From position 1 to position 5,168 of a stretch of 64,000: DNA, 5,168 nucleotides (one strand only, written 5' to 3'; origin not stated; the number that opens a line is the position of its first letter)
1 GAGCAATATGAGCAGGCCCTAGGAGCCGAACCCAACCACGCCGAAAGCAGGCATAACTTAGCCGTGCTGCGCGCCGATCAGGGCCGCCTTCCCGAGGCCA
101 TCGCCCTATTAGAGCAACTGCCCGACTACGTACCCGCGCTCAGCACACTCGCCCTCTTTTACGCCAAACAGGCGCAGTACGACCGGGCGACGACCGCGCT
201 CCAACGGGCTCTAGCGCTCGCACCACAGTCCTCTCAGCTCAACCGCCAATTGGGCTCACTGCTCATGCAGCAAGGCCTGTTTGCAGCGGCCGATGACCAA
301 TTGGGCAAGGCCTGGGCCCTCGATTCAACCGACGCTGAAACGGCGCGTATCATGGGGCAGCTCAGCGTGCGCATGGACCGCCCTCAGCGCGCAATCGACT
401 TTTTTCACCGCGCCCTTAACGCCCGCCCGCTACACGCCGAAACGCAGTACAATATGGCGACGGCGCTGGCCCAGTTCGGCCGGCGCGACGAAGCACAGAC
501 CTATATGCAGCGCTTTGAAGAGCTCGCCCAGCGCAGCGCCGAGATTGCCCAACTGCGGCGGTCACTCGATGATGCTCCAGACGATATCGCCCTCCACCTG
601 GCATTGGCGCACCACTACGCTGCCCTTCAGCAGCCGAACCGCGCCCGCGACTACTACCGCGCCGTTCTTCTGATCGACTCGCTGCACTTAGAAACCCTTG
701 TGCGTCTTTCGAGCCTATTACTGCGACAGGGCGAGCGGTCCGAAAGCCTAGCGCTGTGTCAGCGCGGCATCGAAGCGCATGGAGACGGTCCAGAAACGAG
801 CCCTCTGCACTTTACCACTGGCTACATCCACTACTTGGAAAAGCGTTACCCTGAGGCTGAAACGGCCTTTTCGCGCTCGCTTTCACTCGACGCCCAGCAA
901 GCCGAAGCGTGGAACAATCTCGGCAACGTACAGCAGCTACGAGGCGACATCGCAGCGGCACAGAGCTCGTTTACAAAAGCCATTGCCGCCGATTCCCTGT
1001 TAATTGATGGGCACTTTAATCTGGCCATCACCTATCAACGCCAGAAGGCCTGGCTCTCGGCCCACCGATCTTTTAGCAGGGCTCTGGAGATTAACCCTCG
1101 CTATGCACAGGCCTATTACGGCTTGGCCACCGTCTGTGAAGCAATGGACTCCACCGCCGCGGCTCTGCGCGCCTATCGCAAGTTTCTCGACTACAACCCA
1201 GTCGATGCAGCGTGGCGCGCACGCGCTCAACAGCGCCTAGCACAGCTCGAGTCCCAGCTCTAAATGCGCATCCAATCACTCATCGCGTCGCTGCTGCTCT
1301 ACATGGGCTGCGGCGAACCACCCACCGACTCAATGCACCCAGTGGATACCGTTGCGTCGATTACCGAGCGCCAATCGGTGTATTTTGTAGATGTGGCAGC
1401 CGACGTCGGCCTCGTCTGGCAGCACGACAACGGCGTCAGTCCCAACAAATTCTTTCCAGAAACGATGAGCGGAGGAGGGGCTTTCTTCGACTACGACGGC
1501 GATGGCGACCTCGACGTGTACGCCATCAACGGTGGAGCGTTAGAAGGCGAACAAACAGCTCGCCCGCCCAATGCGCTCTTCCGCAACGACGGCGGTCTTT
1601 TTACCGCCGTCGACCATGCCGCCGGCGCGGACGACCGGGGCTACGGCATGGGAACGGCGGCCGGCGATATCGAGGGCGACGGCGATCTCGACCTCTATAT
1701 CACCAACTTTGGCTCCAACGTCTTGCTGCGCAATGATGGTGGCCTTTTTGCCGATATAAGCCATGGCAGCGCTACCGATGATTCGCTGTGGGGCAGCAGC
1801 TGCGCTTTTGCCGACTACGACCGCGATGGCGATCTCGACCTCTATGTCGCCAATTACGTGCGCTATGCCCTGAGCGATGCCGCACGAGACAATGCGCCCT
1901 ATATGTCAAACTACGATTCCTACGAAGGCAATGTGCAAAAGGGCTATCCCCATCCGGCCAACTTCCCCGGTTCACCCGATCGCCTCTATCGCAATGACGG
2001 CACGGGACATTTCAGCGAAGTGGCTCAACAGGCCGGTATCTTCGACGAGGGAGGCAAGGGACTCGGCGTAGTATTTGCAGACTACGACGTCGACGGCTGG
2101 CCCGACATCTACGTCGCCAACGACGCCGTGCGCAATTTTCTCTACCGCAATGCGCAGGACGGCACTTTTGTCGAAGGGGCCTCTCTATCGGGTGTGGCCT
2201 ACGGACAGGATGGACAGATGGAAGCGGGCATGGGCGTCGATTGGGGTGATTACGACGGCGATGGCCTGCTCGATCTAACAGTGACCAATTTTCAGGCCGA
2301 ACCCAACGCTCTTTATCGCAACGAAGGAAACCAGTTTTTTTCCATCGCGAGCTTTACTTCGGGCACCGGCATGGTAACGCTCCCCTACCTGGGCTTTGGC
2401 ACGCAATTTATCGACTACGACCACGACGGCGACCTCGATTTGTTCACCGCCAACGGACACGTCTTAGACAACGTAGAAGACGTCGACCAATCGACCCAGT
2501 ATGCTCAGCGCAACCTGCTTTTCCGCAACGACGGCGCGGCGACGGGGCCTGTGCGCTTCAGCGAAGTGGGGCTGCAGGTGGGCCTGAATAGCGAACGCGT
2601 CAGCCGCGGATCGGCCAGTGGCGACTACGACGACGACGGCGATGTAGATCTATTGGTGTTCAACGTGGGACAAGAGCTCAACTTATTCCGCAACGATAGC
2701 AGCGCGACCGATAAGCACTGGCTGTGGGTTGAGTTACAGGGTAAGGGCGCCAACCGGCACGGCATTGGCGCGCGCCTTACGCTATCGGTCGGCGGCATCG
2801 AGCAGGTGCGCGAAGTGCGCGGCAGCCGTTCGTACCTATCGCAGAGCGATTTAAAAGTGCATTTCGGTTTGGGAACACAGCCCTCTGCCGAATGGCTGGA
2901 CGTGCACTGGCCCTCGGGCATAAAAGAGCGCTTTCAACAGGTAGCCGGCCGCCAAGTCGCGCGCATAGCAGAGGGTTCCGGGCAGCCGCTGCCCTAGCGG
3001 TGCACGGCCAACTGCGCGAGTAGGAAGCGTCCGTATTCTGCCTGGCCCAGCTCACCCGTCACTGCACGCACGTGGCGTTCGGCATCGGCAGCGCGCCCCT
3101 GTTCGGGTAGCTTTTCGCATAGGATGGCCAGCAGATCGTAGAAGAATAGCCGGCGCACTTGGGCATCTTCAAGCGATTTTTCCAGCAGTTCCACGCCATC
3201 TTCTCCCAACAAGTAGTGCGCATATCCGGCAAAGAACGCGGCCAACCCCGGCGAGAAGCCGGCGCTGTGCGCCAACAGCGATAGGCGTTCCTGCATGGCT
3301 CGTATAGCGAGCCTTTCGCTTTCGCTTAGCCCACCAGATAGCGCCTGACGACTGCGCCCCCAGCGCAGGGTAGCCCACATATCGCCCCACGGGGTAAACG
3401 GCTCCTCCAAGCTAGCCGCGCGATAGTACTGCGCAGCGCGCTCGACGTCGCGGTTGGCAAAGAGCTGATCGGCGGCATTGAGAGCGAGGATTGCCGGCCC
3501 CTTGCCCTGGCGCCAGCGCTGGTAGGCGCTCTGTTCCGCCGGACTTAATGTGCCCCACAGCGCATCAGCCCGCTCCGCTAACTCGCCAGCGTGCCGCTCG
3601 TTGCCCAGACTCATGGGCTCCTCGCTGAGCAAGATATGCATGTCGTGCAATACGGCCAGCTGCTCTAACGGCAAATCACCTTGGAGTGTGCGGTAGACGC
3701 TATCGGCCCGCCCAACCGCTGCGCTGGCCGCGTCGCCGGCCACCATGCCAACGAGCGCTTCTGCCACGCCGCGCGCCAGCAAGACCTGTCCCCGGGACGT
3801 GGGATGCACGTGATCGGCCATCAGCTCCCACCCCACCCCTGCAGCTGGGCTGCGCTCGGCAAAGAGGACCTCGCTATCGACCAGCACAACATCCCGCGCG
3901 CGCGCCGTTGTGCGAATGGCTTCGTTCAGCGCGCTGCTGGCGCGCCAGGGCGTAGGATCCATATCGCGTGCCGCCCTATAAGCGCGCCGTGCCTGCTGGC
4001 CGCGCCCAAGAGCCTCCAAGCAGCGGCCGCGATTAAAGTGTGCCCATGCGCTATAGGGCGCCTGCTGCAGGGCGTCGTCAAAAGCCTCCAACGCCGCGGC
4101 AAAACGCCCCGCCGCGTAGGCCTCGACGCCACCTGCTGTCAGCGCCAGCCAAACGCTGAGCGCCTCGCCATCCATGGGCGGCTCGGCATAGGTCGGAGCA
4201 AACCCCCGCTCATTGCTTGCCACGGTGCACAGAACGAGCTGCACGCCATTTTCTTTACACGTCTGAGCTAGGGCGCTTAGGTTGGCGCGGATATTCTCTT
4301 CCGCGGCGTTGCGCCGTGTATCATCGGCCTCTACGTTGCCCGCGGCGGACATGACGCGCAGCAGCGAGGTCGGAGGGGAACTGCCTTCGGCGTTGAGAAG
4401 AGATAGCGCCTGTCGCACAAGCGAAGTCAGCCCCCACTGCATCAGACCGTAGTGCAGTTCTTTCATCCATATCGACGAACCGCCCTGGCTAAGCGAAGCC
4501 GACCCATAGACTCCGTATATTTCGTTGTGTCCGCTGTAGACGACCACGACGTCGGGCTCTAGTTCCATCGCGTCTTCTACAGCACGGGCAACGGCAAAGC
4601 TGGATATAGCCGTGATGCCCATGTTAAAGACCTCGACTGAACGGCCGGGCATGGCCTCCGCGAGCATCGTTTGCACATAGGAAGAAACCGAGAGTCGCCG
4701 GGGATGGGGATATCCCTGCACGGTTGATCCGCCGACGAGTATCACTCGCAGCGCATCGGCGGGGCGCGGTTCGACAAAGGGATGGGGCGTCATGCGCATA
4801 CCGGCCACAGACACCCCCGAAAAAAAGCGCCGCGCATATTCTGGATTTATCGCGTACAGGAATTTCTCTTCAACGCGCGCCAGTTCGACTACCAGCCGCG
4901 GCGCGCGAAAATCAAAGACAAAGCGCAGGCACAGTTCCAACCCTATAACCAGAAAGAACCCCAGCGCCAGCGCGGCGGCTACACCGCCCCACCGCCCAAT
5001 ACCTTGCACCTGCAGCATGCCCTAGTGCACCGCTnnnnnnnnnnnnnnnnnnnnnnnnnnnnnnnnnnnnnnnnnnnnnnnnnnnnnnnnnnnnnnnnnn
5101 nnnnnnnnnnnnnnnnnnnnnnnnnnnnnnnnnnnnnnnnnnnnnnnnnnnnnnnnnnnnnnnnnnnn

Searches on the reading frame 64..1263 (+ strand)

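Call 24: search_protein_families(library=pfam, proteins=[window:64-1263:+], max_evalue=0.00001)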
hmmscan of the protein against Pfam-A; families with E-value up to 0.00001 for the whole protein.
window:64-1263:+ (399 aa): 17 families
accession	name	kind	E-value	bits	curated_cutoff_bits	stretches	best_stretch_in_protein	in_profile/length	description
PF07719.23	TPR_2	-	2.2e-38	127.6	27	0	25-55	3-33/34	Tetratricopeptide repeat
PF00515.34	TPR_1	-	8e-31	105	27.8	0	280-308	1-29/34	Tetratricopeptide repeat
PF14559.12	TPR_19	-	1.2e-25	90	25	1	105-167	5-67/68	Tetratricopeptide repeat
PF13424.12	TPR_12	-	2.2e-23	82.7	30.1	0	210-276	4-75/77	Tetratricopeptide repeat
PF13181.12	TPR_8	-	3.1e-23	80.3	25.7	0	280-310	1-31/34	Tetratricopeptide repeat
PF13431.12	TPR_17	-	8.5e-22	76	24.4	0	269-300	2-33/34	Tetratricopeptide repeat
PF13428.12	TPR_14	-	1.2e-19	69.3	23.5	0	26-65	4-43/44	Tetratricopeptide repeat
PF13414.12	TPR_11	-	1.4e-18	66.7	26.8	0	253-291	1-39/42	TPR repeat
PF13432.12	TPR_16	-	4.2e-17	62.7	32.7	0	215-279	3-64/65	Tetratricopeptide repeat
PF13371.12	TPR_9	-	9.5e-12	45.2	35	1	32-100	4-72/73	Tetratricopeptide repeat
PF13176.12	TPR_7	-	2.9e-10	39.9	27.9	0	25-55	1-31/36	Tetratricopeptide repeat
PF25063.1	ARM_TT21_C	-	7.6e-09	36.2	35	0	28-122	100-195/209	Tetratricopeptide repeat protein 21 C-terminal ARM domain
PF23914.1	TPR_CcmH_CycH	-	3.1e-08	34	42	0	90-202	49-148/158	Cytochrome c-type biogenesis protein H TPR domain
PF13174.12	TPR_6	-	3.1e-07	31.1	26.3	0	29-56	6-33/33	Tetratricopeptide repeat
PF13374.12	TPR_10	-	1.2e-06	28.8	27.5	0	25-52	4-31/42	Tetratricopeptide repeat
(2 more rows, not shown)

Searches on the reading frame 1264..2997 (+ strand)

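Call 24: search_protein_families(library=pfam, proteins=[window:1264-2997:+], max_evalue=0.00001)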
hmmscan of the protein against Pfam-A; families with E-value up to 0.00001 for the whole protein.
window:1264-2997:+ (577 aa): 3 families
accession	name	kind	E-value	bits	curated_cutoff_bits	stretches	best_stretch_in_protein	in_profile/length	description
PF13517.12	FG-GAP_3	-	7e-41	139.1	26.9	5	135-195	1-61/61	FG-GAP-like repeat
PF07593.17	UnbV_ASPIC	-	9.1e-18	64.4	23.4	1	500-564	1-65/68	ASPIC and UnbV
PF01839.29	FG-GAP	-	2.4e-10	40.5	22.1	0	322-342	2-22/37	FG-GAP repeat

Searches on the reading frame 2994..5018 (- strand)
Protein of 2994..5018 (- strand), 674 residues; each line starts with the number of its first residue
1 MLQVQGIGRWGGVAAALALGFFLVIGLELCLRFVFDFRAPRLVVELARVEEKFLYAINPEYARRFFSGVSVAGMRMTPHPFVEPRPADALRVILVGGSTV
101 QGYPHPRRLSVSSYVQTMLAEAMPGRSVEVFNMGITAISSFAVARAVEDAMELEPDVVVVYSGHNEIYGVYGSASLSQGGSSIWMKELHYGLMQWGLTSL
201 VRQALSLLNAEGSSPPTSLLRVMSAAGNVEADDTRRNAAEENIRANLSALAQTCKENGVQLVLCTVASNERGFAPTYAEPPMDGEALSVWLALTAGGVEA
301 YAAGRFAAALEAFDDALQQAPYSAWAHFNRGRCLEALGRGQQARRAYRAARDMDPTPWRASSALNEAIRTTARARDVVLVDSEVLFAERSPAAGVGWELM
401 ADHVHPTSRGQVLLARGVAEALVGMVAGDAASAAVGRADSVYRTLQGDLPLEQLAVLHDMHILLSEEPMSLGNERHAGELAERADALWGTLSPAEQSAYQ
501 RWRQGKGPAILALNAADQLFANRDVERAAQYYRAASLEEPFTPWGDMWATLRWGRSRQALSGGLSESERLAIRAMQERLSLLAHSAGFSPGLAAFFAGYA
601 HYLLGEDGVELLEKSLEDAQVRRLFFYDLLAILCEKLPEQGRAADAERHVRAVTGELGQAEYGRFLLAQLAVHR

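Call 24: search_protein_families(library=pfam, proteins=[window:2994-5018:-], max_evalue=0.00001)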
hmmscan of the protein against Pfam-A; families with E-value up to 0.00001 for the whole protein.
window:2994-5018:- (674 aa): 6 families
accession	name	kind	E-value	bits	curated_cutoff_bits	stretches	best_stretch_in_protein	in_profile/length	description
PF13472.12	Lipase_GDSL_2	-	3.3e-14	54.2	32.9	1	95-264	2-149/178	GDSL-like Lipase/Acylhydrolase family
PF14559.12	TPR_19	-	3.6e-08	34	25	1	300-356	1-57/68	Tetratricopeptide repeat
PF07719.23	TPR_2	-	8.4e-08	32.2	27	0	325-356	2-33/34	Tetratricopeptide repeat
PF13432.12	TPR_16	-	2.1e-07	31.7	32.7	1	297-355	4-62/65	Tetratricopeptide repeat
PF00515.34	TPR_1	-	2.3e-06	27.6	27.8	0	324-356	1-33/34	Tetratricopeptide repeat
PF00657.28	Lipase_GDSL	-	6.9e-06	26.8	23.6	0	361-416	149-206/208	GDSL-like Lipase/Acylhydrolase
